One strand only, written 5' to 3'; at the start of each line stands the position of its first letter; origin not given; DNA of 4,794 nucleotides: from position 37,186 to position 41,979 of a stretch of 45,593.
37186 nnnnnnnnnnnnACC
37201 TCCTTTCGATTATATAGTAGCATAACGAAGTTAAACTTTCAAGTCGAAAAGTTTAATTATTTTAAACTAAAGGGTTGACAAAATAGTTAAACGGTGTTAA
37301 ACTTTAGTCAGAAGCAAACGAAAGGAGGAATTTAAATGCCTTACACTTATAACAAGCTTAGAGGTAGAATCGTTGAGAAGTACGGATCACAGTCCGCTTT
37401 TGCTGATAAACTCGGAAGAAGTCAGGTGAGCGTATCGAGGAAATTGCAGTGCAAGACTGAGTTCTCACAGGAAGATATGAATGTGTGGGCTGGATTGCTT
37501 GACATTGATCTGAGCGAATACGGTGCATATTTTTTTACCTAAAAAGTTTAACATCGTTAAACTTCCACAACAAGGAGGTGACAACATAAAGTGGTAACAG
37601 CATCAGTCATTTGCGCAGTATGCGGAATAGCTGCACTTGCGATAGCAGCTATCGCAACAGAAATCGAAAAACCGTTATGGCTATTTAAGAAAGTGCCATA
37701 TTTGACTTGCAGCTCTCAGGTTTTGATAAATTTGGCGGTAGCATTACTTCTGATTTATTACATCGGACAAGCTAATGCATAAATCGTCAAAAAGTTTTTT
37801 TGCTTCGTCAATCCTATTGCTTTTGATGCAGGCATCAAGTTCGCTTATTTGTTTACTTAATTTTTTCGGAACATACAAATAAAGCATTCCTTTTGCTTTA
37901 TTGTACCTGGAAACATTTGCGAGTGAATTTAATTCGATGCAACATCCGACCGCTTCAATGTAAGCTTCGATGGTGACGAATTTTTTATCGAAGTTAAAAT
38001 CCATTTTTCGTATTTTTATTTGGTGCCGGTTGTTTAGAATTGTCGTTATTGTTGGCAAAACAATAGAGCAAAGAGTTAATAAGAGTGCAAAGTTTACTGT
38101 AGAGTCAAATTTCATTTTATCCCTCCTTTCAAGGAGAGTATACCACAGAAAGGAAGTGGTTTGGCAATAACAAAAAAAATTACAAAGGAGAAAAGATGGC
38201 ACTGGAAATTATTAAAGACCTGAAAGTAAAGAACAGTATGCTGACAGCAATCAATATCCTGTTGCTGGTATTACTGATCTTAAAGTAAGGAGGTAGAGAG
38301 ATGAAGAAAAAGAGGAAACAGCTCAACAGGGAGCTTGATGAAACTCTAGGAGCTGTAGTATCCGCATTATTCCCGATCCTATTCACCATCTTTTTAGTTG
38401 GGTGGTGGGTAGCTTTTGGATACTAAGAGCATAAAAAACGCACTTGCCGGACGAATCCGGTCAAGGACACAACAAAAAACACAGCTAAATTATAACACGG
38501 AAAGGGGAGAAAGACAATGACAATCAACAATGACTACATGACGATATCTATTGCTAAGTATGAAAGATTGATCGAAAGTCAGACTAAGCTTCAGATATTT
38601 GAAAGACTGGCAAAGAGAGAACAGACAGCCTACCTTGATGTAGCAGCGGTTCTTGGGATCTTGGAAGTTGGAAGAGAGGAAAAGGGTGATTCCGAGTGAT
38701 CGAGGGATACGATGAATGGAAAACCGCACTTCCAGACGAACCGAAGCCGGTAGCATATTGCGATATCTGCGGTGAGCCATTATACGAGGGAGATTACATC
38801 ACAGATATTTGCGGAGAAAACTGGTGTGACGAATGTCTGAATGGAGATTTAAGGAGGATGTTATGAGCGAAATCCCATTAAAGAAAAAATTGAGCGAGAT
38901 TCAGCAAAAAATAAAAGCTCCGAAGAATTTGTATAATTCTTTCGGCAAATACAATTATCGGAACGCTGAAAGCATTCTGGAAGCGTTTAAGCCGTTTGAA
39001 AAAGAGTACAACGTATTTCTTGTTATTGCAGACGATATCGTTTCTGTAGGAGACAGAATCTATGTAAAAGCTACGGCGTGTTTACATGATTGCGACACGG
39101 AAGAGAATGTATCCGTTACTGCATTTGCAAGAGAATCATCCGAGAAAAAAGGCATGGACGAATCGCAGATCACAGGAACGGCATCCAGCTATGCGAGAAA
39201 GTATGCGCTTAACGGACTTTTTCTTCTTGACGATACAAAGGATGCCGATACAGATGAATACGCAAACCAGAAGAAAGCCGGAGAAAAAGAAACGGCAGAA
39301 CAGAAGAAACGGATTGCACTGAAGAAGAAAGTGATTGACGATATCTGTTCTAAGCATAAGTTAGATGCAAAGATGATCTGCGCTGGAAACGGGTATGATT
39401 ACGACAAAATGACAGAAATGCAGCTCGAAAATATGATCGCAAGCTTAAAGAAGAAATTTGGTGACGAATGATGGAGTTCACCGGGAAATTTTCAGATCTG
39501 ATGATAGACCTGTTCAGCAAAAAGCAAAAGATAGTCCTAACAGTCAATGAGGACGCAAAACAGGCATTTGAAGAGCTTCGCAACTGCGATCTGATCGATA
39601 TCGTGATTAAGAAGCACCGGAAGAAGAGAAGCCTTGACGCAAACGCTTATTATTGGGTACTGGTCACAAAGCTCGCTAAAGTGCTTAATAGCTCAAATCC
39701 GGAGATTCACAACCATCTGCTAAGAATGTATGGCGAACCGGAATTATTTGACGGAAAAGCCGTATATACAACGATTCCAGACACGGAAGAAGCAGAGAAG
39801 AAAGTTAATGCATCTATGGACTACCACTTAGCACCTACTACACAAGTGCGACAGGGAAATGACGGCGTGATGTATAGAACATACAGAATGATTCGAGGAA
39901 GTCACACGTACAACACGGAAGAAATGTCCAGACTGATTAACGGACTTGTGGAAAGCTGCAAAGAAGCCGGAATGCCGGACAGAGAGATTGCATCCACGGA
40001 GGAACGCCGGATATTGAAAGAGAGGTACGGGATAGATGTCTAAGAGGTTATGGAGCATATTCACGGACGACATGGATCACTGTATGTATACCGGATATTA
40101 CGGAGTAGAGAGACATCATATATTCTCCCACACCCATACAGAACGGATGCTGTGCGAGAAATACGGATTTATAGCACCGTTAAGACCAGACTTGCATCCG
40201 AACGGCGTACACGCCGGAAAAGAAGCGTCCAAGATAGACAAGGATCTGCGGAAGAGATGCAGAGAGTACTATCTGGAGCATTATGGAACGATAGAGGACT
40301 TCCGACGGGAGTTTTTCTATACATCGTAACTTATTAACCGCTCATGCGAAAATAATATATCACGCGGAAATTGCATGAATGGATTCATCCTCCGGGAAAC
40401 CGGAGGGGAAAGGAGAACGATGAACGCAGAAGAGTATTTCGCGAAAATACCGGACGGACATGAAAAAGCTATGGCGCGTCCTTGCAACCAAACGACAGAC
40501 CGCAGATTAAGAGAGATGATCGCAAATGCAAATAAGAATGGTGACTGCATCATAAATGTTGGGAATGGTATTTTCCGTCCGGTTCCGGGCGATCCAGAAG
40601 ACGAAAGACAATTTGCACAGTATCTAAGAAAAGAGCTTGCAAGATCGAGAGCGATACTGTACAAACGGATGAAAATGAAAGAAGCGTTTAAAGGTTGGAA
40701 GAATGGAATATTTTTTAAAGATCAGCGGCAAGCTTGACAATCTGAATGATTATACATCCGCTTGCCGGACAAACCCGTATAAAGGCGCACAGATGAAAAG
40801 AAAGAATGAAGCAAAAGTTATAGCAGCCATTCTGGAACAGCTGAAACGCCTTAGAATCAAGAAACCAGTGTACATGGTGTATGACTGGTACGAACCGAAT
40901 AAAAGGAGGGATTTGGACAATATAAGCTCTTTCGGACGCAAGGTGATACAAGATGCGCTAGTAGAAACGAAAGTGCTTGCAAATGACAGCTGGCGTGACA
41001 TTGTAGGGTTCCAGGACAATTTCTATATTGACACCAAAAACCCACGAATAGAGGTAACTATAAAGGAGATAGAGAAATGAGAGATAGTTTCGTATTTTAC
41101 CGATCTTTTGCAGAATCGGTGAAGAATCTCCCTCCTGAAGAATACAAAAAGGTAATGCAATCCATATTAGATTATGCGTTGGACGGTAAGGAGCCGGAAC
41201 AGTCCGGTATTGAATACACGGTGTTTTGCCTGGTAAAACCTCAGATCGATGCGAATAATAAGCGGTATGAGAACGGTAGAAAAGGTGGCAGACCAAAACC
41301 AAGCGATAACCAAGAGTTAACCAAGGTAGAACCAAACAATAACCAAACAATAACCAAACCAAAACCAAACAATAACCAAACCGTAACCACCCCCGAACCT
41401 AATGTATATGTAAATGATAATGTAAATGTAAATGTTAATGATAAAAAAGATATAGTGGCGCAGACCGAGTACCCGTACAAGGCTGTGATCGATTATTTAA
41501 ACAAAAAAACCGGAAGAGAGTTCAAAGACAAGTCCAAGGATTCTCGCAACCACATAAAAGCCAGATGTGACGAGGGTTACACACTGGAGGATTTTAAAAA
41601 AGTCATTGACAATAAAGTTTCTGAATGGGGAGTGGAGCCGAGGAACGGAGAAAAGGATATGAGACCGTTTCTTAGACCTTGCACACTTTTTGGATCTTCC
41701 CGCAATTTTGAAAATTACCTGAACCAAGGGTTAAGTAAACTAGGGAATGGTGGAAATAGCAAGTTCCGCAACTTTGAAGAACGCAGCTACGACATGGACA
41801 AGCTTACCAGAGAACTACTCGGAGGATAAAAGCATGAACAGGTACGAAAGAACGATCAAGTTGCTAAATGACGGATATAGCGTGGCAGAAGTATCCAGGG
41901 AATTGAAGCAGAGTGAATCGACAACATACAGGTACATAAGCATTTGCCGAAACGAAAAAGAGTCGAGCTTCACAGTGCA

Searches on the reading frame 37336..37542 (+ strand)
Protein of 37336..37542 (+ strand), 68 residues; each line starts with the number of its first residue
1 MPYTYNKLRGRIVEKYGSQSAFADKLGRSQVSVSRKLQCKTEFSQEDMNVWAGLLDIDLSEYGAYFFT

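Call 7: search_protein_families(library=pfam, proteins=[window:37336-37542:+], max_evalue=0.1)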
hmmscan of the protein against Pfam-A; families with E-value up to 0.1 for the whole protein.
window:37336-37542:+ (68 aa): 3 families
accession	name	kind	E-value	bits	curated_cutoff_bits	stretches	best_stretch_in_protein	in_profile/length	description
PF05339.17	DUF739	-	1.3e-14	54.5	27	1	1-67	1-67/69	Protein of unknown function (DUF739)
PF18024.7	HTH_50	-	0.0055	16.8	27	1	8-37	15-44/50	Helix-turn-helix domain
PF15943.11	YdaS_toxin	-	0.0085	16.3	30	1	12-46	4-38/65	Bacterial toxin YdaS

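Call 8: search_protein_families(library=phrogs, proteins=[window:37336-37542:+], max_evalue=0.1)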
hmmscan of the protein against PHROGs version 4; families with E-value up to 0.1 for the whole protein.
window:37336-37542:+ (68 aa): 6 families
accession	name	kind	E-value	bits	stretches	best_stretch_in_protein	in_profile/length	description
phrog_4583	-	transcription regulation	2.2e-06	28.6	1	8-59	15-66/81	transcriptional repressor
phrog_3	-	transcription regulation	0.00055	20.8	1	1-61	86-144/430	transcriptional repressor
phrog_2328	-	transcription regulation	0.0032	18.3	1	18-59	30-71/128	transcriptional repressor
phrog_8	-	transcription regulation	0.018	15.5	1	18-60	172-213/346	transcriptional regulator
phrog_35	-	transcription regulation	0.052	14.6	1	13-35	82-105/181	transcriptional repressor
phrog_4779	-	transcription regulation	0.055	15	1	6-43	5-42/98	transcriptional regulator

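Call 48: search_solved_structures(query=window:37336-37542:+, max_evalue=1, show_alignments=1)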
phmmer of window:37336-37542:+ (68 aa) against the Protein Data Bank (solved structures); distinct sequences matched with E-value up to 1: 1.
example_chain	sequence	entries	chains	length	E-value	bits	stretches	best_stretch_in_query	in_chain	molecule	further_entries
6to6_A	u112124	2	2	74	5e-06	30.1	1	1-67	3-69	MOR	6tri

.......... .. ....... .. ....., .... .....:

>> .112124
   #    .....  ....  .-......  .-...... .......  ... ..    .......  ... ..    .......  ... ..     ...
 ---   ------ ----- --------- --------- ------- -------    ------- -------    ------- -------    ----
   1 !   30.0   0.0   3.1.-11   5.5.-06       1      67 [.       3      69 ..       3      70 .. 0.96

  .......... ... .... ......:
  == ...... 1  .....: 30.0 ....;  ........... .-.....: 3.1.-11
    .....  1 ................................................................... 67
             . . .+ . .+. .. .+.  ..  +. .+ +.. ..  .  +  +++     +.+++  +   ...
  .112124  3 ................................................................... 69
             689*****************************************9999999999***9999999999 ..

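Call 96: search_protein_families(library=ncbifam, proteins=[window:37336-37542:+], max_evalue=0.01)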
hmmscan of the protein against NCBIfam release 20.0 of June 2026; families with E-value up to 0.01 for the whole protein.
window:37336-37542:+ (68 aa): 0 families

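Call 97: search_protein_families(library=padloc, proteins=[window:37336-37542:+], max_evalue=0.01)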
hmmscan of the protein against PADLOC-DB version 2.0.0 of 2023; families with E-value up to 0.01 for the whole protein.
window:37336-37542:+ (68 aa): 0 families

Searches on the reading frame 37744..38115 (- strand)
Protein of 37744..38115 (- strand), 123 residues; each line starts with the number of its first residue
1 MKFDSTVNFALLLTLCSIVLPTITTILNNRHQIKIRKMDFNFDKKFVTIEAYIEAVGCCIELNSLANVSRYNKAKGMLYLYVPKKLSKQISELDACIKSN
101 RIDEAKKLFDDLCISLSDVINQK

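Call 7: search_protein_families(library=pfam, proteins=[window:37744-38115:-], max_evalue=0.1)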
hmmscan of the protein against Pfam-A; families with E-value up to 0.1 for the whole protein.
window:37744-38115:- (123 aa): 1 family
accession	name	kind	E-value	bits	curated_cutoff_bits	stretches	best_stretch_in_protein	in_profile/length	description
PF01535.26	PPR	-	0.046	14.4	25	0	93-111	7-25/31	PPR repeat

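Call 8: search_protein_families(library=phrogs, proteins=[window:37744-38115:-], max_evalue=0.1)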
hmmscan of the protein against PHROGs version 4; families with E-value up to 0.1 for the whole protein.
window:37744-38115:- (123 aa): 1 family
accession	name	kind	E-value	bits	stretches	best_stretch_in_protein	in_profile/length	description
phrog_37213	-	unknown function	0.017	16.2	1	12-66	9-61/152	-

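Call 96: search_protein_families(library=ncbifam, proteins=[window:37744-38115:-], max_evalue=0.01)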
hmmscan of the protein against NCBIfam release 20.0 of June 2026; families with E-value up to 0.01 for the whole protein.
window:37744-38115:- (123 aa): 1 family
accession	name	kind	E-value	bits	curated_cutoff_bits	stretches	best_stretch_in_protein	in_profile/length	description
TIGR00756.2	PPR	repeat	0.0043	17.1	20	0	93-112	7-26/35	pentatricopeptide repeat protein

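Call 97: search_protein_families(library=padloc, proteins=[window:37744-38115:-], max_evalue=0.01)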
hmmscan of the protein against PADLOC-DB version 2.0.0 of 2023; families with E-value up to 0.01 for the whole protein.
window:37744-38115:- (123 aa): 1 family
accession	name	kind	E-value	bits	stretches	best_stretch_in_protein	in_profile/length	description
PDLC01897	CARF4--CARF_PDDEXK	-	0.0021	15.4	1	37-116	143-220/369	-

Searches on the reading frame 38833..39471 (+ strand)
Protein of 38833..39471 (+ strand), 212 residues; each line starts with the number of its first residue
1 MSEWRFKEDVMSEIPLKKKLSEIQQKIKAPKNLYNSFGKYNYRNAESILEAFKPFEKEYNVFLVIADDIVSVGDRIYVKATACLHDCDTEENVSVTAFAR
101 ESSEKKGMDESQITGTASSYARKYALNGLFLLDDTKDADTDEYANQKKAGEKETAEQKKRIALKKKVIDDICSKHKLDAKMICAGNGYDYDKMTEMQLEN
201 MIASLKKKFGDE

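Call 7: search_protein_families(library=pfam, proteins=[window:38833-39471:+], max_evalue=0.1)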
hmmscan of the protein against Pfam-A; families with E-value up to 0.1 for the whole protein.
window:38833-39471:+ (212 aa): 3 families
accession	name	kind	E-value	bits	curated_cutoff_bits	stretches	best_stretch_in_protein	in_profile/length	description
PF04404.17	ERF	-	1.1e-39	136.2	25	1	17-159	2-144/153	ERF superfamily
PF07648.20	Kazal_2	-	0.003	18.1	22.8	1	171-207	5-39/48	Kazal-type serine protease inhibitor domain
PF15364.11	PAXIP1_C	-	0.047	14.2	27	1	100-179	52-130/132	PAXIP1-associated-protein-1 C term PTIP binding protein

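Call 8: search_protein_families(library=phrogs, proteins=[window:38833-39471:+], max_evalue=0.1)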
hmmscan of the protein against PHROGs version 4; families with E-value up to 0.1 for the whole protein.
window:38833-39471:+ (212 aa): 5 families
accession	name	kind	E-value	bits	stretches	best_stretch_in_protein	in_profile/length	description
phrog_155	-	DNA, RNA and nucleotide metabolism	5.8e-45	155.2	1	11-208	63-267/308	Erf-like ssDNA annealing protein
phrog_2324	-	DNA, RNA and nucleotide metabolism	7.6e-11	42.9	1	14-173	9-156/193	Erf-like ssDNA annealing protein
phrog_25348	-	unknown function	0.00069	20.8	1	20-92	12-81/89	-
phrog_23274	-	unknown function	0.0074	17.5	1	16-65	49-98/114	-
phrog_10757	-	unknown function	0.05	14.8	0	176-209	11-44/55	-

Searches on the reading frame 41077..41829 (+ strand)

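Call 94: search_protein_families(library=pfam, proteins=[window:41077-41829:+], max_evalue=0.001)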
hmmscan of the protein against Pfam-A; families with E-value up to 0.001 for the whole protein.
window:41077-41829:+ (250 aa): 2 families
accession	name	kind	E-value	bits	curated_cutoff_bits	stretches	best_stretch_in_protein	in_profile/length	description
PF09524.15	Phg_2220_C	-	1.9e-24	85.9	27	1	137-216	1-73/73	Conserved phage C-terminus (Phg_2220_C)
PF19808.4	DUF6291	-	1.5e-20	73.5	27.2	1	4-73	1-78/79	Family of unknown function (DUF6291)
